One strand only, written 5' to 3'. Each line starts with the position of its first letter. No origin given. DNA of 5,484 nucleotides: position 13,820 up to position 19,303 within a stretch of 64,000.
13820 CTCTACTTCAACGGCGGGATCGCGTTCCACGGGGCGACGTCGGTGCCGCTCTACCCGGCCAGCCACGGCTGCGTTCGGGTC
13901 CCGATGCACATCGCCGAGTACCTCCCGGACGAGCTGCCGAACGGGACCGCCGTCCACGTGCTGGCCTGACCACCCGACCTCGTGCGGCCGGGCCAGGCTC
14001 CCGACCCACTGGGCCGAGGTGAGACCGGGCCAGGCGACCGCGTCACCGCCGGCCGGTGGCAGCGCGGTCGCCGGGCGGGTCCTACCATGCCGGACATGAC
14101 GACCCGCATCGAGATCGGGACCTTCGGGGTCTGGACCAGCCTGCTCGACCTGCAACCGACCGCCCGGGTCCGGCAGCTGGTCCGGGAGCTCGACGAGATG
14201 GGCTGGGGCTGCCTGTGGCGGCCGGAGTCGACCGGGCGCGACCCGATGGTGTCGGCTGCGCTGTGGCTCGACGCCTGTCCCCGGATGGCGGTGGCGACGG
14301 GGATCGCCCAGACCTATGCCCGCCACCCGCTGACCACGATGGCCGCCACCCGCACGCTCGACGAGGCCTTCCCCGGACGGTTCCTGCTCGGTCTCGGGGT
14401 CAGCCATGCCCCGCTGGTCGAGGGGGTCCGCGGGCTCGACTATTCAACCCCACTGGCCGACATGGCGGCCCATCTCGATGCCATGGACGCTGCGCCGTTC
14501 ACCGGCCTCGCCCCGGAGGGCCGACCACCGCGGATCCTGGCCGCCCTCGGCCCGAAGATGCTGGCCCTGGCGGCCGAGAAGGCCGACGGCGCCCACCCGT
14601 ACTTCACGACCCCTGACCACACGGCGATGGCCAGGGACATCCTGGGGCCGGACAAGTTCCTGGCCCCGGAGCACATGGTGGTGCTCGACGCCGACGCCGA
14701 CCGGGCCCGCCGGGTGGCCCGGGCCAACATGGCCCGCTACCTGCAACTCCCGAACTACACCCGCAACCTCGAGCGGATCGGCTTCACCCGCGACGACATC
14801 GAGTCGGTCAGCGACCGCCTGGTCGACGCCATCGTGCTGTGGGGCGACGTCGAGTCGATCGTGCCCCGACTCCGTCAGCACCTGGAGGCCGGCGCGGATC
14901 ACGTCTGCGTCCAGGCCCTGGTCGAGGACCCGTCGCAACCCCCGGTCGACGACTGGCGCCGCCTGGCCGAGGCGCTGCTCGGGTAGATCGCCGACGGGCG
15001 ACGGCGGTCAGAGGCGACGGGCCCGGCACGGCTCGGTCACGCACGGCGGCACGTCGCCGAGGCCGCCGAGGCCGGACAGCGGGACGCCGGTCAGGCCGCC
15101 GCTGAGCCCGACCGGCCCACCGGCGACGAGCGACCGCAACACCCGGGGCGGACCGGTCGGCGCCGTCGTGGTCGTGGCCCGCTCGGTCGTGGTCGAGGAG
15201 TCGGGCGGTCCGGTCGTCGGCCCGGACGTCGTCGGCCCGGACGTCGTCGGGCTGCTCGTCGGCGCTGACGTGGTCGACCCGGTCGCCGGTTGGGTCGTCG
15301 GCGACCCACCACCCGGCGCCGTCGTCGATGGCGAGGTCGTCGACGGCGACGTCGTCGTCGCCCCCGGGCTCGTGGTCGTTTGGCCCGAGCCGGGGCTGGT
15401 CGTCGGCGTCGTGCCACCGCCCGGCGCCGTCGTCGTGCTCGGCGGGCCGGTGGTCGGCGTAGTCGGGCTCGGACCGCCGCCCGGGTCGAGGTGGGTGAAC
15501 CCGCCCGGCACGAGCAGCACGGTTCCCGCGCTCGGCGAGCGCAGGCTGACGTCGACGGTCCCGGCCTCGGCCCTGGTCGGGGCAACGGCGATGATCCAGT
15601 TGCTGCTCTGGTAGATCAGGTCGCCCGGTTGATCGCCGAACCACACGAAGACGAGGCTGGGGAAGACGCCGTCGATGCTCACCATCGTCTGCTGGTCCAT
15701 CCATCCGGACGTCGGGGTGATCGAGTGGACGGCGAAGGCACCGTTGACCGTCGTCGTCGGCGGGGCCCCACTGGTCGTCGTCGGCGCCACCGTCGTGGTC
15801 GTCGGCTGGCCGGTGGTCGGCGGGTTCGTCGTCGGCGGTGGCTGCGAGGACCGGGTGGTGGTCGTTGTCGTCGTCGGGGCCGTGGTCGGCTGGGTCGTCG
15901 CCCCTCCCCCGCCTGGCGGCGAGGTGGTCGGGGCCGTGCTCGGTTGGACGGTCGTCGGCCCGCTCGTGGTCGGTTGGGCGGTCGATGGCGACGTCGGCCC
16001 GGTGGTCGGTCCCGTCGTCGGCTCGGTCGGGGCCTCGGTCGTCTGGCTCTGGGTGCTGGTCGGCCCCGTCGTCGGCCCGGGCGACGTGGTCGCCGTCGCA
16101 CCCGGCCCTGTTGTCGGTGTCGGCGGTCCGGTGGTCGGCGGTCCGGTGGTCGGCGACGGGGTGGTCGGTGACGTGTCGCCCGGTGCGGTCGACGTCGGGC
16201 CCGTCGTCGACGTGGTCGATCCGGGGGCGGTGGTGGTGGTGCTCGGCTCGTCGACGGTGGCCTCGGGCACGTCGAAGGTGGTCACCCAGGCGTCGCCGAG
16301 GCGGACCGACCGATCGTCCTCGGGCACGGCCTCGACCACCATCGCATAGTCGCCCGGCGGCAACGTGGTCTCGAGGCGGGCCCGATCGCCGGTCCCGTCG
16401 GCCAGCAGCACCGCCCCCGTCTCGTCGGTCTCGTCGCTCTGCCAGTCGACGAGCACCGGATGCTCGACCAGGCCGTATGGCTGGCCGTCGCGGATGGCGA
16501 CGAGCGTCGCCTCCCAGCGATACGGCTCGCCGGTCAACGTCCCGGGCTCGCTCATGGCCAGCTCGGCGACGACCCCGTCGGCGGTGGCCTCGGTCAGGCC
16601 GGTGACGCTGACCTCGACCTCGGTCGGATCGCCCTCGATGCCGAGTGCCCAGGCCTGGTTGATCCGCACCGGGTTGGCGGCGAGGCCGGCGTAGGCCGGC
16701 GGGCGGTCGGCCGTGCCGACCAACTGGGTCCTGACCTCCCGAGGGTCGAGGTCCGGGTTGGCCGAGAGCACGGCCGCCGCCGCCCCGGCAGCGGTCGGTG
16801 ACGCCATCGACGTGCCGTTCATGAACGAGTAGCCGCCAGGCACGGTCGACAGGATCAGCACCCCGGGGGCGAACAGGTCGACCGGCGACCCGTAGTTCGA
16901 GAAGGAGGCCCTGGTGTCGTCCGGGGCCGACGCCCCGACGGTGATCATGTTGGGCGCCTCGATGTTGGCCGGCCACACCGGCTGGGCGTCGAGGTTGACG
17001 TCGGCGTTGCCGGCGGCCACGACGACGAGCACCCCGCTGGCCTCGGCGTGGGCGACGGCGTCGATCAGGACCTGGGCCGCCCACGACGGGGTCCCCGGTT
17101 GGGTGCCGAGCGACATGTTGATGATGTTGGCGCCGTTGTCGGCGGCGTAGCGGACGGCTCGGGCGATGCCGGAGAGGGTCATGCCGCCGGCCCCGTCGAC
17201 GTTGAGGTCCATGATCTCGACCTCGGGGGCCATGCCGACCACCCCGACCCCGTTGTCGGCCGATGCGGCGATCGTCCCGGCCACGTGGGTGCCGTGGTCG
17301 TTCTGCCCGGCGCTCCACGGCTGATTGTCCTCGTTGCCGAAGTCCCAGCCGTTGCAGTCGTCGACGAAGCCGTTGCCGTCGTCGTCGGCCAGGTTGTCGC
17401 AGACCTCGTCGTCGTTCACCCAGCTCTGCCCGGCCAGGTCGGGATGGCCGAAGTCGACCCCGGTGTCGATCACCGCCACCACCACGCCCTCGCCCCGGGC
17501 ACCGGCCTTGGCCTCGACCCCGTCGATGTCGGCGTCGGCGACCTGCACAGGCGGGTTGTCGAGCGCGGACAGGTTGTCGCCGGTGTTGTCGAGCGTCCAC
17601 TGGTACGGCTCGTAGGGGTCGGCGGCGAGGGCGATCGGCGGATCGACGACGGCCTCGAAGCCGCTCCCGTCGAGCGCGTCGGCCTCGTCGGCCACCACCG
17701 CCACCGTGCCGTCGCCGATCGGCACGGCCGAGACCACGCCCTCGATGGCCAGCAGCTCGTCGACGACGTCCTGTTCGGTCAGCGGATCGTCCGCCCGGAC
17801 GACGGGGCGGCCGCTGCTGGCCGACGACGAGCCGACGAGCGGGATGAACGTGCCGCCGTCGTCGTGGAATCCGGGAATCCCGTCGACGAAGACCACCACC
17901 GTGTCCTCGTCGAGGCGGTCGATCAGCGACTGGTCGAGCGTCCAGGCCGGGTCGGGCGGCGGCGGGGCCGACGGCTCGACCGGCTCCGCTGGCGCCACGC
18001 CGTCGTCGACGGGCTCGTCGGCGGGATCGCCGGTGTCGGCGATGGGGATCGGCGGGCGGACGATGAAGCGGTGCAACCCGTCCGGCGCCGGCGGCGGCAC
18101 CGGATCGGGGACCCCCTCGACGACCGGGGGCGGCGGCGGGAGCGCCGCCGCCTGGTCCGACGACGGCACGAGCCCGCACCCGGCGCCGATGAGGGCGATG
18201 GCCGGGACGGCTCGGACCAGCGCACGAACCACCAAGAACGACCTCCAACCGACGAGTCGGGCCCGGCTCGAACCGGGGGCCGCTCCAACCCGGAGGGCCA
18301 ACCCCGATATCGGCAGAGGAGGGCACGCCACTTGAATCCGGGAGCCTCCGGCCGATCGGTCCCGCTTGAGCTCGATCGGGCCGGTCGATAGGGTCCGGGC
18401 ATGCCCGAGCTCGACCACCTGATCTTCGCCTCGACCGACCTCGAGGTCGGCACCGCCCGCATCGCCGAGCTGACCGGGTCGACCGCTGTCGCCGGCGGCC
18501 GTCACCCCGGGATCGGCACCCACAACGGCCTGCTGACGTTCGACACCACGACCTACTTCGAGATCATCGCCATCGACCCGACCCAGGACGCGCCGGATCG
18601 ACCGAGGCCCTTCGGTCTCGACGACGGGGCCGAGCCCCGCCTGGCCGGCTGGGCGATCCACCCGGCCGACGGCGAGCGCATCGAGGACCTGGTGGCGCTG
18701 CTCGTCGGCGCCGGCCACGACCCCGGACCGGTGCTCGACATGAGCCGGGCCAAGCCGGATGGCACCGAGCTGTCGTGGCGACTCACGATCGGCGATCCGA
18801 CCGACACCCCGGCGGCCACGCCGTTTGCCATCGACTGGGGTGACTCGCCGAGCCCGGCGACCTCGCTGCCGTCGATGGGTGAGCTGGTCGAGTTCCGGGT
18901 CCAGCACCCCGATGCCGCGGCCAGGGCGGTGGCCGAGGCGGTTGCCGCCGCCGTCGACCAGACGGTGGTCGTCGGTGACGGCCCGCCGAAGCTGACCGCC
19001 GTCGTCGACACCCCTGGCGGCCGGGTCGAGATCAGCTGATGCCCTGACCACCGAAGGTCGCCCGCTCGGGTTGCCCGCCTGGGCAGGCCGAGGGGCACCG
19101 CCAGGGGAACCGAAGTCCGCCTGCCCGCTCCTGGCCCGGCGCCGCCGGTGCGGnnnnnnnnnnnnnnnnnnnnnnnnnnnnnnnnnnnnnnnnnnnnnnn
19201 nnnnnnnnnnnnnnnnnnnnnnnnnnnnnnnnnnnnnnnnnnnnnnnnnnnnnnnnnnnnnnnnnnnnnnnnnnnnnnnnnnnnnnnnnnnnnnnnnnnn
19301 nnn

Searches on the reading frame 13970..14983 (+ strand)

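Call 56: search_protein_families(library=pfam, proteins=[window:13970-14983:+], max_evalue=0.0001)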
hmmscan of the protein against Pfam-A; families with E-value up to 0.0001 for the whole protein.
window:13970-14983:+ (338 aa): 1 family
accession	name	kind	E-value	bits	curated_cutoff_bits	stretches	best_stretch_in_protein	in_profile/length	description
PF00296.26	Bac_luciferase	-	2.7e-26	93.1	27.9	1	62-311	19-314/314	Luciferase-like monooxygenase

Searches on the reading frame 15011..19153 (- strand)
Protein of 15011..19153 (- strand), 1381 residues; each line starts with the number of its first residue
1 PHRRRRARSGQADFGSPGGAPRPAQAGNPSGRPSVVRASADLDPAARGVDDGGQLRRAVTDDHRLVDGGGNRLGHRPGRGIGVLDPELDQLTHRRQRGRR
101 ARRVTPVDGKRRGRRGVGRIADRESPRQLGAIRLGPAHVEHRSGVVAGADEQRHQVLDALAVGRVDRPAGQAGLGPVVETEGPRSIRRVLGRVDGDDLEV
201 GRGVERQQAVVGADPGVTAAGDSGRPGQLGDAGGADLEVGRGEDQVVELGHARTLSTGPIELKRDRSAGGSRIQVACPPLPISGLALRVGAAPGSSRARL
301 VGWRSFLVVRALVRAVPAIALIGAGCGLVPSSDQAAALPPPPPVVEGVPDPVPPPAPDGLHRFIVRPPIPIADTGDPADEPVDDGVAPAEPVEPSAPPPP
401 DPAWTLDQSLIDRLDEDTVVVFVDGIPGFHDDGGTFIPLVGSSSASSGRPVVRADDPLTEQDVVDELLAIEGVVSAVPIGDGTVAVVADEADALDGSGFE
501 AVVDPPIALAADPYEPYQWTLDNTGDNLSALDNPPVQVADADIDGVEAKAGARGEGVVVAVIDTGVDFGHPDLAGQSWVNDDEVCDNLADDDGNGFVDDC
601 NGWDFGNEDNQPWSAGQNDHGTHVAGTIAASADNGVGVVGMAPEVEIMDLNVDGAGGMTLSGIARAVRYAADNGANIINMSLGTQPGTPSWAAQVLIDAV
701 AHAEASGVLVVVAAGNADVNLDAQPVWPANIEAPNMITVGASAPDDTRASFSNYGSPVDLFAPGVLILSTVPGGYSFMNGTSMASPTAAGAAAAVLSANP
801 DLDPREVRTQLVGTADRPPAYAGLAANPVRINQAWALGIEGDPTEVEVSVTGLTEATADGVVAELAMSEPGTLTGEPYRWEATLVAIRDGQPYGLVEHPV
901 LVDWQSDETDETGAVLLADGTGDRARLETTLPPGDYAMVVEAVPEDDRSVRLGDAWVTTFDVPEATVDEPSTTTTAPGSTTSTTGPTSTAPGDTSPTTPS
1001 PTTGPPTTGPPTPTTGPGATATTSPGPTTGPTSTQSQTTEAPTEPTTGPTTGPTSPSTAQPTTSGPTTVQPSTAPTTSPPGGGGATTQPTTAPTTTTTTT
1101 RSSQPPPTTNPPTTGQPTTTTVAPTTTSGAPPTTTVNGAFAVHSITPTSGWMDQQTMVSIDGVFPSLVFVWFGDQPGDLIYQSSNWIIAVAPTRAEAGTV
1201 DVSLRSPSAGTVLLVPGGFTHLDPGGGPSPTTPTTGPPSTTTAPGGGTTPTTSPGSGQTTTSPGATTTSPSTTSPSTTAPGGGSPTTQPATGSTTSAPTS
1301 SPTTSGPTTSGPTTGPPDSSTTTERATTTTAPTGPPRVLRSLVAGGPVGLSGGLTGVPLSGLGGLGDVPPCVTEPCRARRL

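Call 57: search_protein_families(library=pfam, proteins=[window:15011-19153:-], max_evalue=0.0001)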
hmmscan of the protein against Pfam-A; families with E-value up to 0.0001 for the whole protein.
window:15011-19153:- (1381 aa): 1 family
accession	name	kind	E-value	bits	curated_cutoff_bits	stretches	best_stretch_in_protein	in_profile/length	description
PF00082.27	Peptidase_S8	-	1.9e-58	198.5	21.8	1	554-816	1-275/288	Subtilase family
